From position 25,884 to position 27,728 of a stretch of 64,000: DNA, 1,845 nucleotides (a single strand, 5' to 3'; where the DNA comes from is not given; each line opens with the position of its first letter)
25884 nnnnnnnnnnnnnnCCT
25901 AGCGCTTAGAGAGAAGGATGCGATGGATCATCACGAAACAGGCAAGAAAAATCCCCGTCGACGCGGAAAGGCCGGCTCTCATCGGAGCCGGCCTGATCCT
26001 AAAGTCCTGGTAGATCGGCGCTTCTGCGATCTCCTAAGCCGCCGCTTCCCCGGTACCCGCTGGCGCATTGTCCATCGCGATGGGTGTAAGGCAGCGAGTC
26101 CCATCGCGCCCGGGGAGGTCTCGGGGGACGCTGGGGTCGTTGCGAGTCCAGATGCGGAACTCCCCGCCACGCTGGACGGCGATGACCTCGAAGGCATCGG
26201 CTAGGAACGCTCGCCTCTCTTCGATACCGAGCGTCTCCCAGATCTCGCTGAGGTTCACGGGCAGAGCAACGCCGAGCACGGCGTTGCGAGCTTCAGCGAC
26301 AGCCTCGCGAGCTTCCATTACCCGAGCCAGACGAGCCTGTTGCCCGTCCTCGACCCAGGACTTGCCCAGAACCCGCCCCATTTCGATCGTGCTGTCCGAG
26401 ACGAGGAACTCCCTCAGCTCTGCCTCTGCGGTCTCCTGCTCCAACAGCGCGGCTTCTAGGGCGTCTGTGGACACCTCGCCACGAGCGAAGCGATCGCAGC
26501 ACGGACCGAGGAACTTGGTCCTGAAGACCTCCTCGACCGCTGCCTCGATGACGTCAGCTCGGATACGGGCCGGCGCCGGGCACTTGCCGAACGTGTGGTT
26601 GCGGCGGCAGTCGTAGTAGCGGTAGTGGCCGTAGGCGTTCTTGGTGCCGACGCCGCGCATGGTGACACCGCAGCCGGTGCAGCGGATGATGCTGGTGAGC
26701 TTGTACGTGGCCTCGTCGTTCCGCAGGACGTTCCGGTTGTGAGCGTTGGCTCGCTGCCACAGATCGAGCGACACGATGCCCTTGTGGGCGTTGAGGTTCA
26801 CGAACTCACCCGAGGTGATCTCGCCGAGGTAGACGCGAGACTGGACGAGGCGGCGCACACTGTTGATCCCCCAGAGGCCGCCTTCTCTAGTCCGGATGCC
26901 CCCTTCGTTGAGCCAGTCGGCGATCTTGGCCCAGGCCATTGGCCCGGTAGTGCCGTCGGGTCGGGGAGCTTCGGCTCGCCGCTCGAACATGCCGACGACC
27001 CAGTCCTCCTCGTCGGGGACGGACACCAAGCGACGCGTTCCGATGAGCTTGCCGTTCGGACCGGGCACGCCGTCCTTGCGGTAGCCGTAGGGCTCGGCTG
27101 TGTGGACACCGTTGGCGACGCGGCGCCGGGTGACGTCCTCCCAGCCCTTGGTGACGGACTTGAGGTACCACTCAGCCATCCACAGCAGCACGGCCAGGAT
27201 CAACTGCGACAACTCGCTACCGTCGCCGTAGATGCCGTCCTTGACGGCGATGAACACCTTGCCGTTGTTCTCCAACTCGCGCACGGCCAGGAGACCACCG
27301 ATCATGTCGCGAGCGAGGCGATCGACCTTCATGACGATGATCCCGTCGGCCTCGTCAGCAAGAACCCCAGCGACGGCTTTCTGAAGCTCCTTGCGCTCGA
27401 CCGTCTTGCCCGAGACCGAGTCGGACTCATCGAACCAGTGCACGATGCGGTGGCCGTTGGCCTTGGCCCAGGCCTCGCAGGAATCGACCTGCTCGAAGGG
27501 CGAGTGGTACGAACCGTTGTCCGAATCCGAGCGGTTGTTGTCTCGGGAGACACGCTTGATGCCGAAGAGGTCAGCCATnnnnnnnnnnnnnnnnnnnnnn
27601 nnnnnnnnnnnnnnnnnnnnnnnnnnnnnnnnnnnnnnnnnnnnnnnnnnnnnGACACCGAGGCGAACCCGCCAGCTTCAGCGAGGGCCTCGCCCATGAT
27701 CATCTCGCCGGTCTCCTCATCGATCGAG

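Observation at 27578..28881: Integrase co-transcribed with five small genes, including a translationally coupled 76-aa zinc-ribbon protein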

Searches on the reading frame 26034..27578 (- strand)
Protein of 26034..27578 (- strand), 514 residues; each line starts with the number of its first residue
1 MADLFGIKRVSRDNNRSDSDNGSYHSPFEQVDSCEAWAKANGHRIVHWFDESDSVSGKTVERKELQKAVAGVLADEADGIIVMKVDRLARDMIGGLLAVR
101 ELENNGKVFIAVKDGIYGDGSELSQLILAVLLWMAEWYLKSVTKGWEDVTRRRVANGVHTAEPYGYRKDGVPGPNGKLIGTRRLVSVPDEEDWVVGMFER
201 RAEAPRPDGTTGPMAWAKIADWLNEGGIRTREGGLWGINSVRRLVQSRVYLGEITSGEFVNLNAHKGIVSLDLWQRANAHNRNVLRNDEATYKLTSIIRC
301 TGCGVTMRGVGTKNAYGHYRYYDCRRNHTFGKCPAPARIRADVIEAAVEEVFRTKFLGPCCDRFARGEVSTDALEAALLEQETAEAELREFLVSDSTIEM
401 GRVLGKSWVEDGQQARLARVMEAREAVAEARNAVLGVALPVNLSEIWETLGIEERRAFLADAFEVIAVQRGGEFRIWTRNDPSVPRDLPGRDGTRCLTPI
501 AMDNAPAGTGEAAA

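Call 5: search_protein_families(library=pfam, proteins=[window:26034-27578:-], max_evalue=1)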
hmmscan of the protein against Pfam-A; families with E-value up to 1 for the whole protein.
window:26034-27578:- (514 aa): 3 families
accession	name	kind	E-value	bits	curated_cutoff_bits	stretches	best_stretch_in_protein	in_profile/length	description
PF00239.26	Resolvase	-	1e-17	65.1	23.3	1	23-157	12-143/145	Resolvase, N terminal domain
PF13408.12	Zn_ribbon_recom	-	3e-14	53.6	25.3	1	294-352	2-57/58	Recombinase zinc beta ribbon domain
PF07508.19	Recombinase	-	7e-11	42.7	21.1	1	217-281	21-99/102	Recombinase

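Call 6: search_protein_families(library=phrogs, proteins=[window:26034-27578:-], max_evalue=0.1)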
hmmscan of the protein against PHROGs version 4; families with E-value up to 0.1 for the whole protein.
window:26034-27578:- (514 aa): 3 families
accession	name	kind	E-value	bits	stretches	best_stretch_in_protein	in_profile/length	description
phrog_95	-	integration and excision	2.9e-73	248.5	1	9-475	95-562/651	integrase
phrog_125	-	DNA, RNA and nucleotide metabolism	1.2e-14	55.5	1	8-137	26-134/254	DNA invertase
phrog_6620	-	integration and excision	0.0098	16.5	1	29-101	75-144/201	transposase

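Call 9: search_dna_similar(query=window:26034-27578:-, collection=phages, mode=protein, max_rows=25)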
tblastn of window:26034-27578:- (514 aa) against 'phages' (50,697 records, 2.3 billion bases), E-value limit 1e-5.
Records with a match: 299; places in all: 305; records where one place covers at least 80% of the query: 0.
Best place of each record, by identity: <60% 299.
By first word of the organism name: Streptococcus 54; Bacillus 44; Arthrobacter 39; Streptomyces 22; Bacteriophage 20; Paenibacillus 20; Rhodococcus 18; Mycolicibacterium 12; Faecalibacterium 7; Brevibacillus 7; and 27 more.
By host as written in the record: Arthrobacter globiformis B-2979 33; - 32; Rhodococcus erythropolis RIA 643 18; Bacillus anthracis 16; Mycolicibacterium aichiense 12; Streptococcus suis 11; Paenibacillus larvae 10; Streptomyces sanglieri UNT16F27A 10; and 100 more.
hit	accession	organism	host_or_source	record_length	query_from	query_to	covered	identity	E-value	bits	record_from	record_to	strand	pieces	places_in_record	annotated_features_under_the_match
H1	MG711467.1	Faecalibacterium phage FP_Taranis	Faecalibacterium prausnitzii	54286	16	357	67%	27.7%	1e-17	93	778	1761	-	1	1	large serine recombinase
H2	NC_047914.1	Faecalibacterium phage FP_Taranis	Faecalibacterium prausnitzii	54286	16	357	67%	27.7%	1e-17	93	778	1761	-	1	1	integrase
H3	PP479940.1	Faecalibacterium phage Pioen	Faecalibacterium sp. HTF-238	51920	16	357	67%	27.7%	1e-17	92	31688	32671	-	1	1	resolvase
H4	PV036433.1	Ruminococcus phage NatCom_23091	Ruminococcus sp.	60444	5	411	79%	23.3%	1e-8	64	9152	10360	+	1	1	hypothetical protein (x2)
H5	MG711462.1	Faecalibacterium phage FP_Epona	Faecalibacterium prausnitzii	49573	16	353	66%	27.9%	3e-11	72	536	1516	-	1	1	large serine recombinase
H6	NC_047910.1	Faecalibacterium phage FP_Epona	Faecalibacterium prausnitzii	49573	16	353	66%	27.9%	3e-11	72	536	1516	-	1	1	integrase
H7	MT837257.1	Bacteriophage sp.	human fecal samples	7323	9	324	61%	29.4%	1e-19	99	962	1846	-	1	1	record has no annotation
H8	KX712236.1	Rhodococcus phage Yogi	Rhodococcus erythropolis RIA 643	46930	4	368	71%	25.3%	2e-6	57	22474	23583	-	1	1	serine integrase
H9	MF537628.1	Rhodococcus phage Bonanza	Rhodococcus erythropolis RIA 643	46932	4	368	71%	25.3%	2e-6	57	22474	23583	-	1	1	29: serine integrase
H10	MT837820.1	Bacteriophage sp.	human fecal samples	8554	9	348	66%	26.9%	7e-14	81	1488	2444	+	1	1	record has no annotation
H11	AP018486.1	Mycobacterium phage PP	-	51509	26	352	64%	27.9%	1e-7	61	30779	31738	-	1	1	putative integrase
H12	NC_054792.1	Mycobacterium phage PP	-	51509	26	352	64%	27.9%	1e-7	61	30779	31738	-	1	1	integrase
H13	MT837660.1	Bacteriophage sp.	human fecal samples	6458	9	364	69%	25.4%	4e-14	81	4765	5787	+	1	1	record has no annotation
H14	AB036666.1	Wolbachia phage WO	-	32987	11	350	66%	26.6%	6e-16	87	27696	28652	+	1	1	gp31: similar to integrase of resolvase family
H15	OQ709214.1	Arthrobacter phage ObiToo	Arthrobacter globiformis B-2979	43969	4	358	69%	25.3%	9e-7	58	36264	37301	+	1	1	54: serine integrase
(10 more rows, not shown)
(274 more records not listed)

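Call 13: find_related_loci(query=window:26034-27578:-, collection=viral_contigs, flank=6000)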
Query window:26034-27578:- (514 aa) in viral_contigs; peptide patterns used: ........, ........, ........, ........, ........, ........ (x = any residue, [..] = any of these).
1 stretches matched a pattern; 1 encode a relative of the query (tblastn E <= 1e-3); 1 distinct loci.
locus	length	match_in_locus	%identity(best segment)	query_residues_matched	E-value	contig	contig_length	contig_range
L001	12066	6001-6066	64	406-427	5e-4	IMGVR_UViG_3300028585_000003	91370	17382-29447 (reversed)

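Call 14: find_related_loci(query=window:26034-27578:-, collection=genome_contigs, flank=8000)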
Query window:26034-27578:- (514 aa) in genome_contigs; peptide patterns used: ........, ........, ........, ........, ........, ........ (x = any residue, [..] = any of these).
29 stretches matched a pattern, but none encodes a relative of the query by tblastn (E <= 1e-3).

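Call 17: find_homologous_proteins(query=window:26034-27578:-, max_evalue=1e-20)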
Query window:26034-27578:- (514 aa): 15 proteins with E <= 1e-20 among 8000 candidates.
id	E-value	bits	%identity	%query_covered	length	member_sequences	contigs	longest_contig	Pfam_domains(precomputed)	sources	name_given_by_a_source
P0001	0.0e+0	1175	100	100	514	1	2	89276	PF07508.20,PF00239.27,PF13408.13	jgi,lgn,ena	-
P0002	8.5e-194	663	62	100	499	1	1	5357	PF07508.20,PF00239.27,PF13408.13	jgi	jgi:DNA invertase Pin-like site-specific DNA recombinase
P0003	4.9e-189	647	62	99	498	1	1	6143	PF07508.20,PF00239.27,PF13408.13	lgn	-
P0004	5.9e-164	565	55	99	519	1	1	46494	PF07508.20,PF00239.27,PF13408.13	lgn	-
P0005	4.6e-162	558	55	98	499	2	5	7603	PF07508.20,PF00239.27,PF13408.13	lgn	-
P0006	9.7e-156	537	51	99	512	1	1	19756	PF07508.20,PF00239.27,PF13408.13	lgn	-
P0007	1.7e-154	533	53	98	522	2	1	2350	PF07508.20,PF00239.27,PF13408.13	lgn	-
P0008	1.1e-149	517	49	100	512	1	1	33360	PF07508.20,PF00239.27,PF13408.13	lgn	-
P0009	5.4e-149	515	49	99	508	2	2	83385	PF07508.20,PF00239.27,PF13408.13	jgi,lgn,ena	-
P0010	3.0e-137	476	50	99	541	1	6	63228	PF07508.20,PF00239.27,PF13408.13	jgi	jgi:DNA invertase Pin-like site-specific DNA recombinase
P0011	1.4e-123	431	46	98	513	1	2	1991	PF07508.20,PF00239.27,PF13408.13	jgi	jgi:DNA invertase Pin-like site-specific DNA recombinase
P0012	2.9e-121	424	47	96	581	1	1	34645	PF07508.20,PF00239.27,PF13408.13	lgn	-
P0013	5.4e-104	367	48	76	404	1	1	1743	PF07508.20,PF13408.13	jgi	jgi:hypothetical protein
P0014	7.4e-94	333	43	90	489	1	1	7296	PF07508.20,PF00239.27,PF13408.13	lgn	-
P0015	1.3e-80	290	43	77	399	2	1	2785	PF07508.20,PF13408.13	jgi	jgi:hypothetical protein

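Call 18: find_encoding_contigs(protein=P0004, flank=6000, max_places=2)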
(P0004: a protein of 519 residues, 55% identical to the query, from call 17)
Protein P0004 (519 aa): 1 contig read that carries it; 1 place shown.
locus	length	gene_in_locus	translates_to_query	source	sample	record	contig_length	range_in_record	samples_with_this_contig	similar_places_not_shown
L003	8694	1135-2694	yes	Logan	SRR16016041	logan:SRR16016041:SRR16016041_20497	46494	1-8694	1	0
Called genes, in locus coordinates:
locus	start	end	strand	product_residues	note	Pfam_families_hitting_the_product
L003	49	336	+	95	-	-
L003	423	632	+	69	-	-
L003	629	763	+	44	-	-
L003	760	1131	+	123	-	-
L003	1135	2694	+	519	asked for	PF00239:Resolvase, PF07508:Recombinase, PF13408:Zn_ribbon_recom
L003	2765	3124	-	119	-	-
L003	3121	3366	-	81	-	-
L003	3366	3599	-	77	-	-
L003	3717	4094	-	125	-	-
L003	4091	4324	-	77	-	-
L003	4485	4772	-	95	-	-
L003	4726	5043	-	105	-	-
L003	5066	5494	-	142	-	-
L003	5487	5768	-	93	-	-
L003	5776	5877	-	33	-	-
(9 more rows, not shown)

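Call 19: find_encoding_contigs(protein=P0009, flank=6000, max_places=2)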
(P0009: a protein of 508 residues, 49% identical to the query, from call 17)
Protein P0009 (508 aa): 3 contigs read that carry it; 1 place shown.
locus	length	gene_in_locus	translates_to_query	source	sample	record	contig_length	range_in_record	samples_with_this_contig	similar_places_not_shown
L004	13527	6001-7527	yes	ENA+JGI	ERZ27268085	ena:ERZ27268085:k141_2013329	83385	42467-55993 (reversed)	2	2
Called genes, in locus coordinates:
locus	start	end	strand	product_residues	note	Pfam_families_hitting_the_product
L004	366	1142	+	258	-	PF25283:DUF7873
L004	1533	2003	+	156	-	-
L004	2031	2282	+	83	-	-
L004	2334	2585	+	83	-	-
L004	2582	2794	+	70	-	-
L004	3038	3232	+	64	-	-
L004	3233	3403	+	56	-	-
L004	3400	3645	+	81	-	-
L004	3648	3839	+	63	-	-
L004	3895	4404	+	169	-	-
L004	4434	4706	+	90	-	-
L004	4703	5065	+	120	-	-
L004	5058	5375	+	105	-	-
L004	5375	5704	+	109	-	-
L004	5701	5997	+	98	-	-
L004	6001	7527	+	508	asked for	PF00239:Resolvase, PF07508:Recombinase, PF13408:Zn_ribbon_recom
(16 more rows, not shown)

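Call 20: find_encoding_contigs(protein=P0010, flank=6000, max_places=2)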
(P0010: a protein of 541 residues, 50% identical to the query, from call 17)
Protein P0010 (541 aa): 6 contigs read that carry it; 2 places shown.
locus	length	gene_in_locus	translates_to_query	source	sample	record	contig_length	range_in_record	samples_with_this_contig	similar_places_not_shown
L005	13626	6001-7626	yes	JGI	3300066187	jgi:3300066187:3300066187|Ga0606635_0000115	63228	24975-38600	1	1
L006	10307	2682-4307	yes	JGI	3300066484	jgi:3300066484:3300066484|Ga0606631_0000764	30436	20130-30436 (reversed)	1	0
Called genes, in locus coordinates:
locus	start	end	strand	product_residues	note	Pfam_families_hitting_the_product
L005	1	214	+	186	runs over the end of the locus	-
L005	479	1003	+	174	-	PF21806:DUF6879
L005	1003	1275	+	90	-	-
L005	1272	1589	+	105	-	-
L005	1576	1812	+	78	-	-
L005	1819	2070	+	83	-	-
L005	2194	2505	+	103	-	-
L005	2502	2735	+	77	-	-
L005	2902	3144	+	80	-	-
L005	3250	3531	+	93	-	-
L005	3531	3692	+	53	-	-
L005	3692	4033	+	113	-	-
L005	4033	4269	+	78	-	-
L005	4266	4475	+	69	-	-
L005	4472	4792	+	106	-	-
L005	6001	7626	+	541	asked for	PF00239:Resolvase, PF07508:Recombinase, PF13408:Zn_ribbon_recom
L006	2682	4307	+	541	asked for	PF00239:Resolvase, PF07508:Recombinase, PF13408:Zn_ribbon_recom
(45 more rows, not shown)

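Call 21: find_encoding_contigs(protein=P0008, flank=6000, max_places=2)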
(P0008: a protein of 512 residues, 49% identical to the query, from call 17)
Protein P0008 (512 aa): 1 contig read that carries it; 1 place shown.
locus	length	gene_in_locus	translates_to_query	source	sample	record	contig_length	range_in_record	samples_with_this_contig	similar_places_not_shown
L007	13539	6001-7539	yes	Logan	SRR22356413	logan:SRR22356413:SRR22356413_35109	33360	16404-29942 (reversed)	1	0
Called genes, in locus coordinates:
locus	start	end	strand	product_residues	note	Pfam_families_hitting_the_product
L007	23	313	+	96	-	-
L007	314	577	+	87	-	-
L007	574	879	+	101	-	-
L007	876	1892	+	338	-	-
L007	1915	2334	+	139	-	-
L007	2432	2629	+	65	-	-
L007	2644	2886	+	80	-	-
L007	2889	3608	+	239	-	-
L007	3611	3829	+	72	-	-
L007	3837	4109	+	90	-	-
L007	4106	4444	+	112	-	-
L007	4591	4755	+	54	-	-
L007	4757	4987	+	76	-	-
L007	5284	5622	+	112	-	-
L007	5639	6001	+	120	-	-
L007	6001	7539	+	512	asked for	PF00239:Resolvase, PF07508:Recombinase, PF13408:Zn_ribbon_recom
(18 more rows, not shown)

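Call 22: find_encoding_contigs(protein=P0006, flank=6000, max_places=1)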
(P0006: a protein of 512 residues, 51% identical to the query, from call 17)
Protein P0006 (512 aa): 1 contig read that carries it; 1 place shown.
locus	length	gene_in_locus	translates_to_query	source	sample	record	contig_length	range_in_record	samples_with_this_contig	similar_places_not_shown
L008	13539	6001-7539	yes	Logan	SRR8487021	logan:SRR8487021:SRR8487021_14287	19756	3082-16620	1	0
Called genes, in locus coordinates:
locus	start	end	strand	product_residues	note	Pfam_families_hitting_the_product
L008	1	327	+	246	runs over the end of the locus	PF25283:DUF7873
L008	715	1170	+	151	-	-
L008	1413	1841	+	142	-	-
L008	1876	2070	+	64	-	PF04149:DUF397 (weak)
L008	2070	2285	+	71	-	-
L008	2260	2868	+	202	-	-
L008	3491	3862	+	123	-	-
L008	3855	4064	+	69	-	-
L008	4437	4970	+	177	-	-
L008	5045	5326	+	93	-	-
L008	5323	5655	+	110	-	-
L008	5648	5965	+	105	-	-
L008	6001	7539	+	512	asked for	PF00239:Resolvase, PF07508:Recombinase, PF13408:Zn_ribbon_recom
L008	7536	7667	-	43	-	-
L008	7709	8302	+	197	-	-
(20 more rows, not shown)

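Call 23: find_encoding_contigs(protein=P0012, flank=6000, max_places=1)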
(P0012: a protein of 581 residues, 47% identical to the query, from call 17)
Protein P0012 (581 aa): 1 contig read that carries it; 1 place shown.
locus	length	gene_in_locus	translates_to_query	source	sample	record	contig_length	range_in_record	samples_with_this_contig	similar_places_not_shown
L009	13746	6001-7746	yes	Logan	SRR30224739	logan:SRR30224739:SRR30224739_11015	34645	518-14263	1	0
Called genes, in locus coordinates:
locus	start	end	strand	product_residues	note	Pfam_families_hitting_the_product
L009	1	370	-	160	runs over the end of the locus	-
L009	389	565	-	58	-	-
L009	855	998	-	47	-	-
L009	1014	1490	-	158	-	-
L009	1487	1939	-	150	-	-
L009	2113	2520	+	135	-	-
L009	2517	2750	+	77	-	-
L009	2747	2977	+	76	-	-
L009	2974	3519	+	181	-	-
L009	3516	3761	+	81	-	-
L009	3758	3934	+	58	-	-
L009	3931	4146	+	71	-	-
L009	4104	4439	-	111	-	PF08271:Zn_Ribbon_TF (weak)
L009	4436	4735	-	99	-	-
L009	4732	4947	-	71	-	-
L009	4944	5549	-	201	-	-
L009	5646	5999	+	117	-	-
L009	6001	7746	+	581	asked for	PF00239:Resolvase, PF07508:Recombinase, PF13408:Zn_ribbon_recom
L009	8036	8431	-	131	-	-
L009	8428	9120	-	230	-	PF01527:HTH_Tnp_1 (faint)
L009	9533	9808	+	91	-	PF03551:PadR (weak)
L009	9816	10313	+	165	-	-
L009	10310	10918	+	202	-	-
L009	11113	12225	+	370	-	-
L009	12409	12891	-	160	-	PF13560:HTH_31 (faint), PF01381:HTH_3 (weak)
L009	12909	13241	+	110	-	PF13560:HTH_31, PF01381:HTH_3 (weak)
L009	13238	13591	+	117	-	-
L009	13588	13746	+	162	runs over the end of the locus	-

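Call 24: find_encoding_contigs(protein=P0002, flank=6000, max_places=1)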
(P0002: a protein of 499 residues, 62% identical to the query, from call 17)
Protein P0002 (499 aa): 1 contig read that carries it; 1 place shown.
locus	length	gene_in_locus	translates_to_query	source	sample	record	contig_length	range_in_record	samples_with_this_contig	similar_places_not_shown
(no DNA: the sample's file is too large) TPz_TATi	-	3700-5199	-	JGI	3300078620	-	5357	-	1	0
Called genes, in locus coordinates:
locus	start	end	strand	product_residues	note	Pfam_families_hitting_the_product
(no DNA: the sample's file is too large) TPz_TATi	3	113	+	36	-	?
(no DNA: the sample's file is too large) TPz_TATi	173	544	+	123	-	-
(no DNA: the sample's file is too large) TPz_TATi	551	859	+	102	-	-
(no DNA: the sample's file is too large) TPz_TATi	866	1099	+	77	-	-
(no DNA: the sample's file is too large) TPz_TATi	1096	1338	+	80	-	-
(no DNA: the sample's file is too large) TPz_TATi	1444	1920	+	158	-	-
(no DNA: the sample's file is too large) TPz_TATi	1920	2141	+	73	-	-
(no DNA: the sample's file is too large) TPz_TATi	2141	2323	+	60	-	-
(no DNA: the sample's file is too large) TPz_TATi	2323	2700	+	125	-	-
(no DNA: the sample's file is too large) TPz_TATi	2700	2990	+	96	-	-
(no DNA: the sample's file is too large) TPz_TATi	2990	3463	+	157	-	-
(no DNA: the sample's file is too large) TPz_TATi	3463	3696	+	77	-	-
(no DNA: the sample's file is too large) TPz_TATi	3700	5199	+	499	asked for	PF00239:Resolvase, PF07508:Recombinase, PF13408:Zn_ribbon_recom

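Call 25: find_encoding_contigs(protein=P0003, flank=6000, max_places=1)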
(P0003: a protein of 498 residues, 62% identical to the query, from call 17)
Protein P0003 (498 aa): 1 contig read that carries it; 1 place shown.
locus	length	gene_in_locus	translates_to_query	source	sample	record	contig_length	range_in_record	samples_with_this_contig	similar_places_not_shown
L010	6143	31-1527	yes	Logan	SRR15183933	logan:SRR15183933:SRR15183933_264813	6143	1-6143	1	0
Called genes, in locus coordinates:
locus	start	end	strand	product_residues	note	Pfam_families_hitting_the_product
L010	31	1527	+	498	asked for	PF00239:Resolvase, PF07508:Recombinase, PF13408:Zn_ribbon_recom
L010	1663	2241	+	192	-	-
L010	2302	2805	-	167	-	PF13443:HTH_26 (faint), PF13560:HTH_31, PF01381:HTH_3, PF21179:BldD-like_C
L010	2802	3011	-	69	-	-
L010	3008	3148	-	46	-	-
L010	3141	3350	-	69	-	-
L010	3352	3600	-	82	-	-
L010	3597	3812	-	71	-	-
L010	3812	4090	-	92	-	-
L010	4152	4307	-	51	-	-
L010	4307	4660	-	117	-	-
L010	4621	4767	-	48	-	-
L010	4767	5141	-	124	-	-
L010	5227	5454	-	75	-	-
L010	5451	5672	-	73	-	-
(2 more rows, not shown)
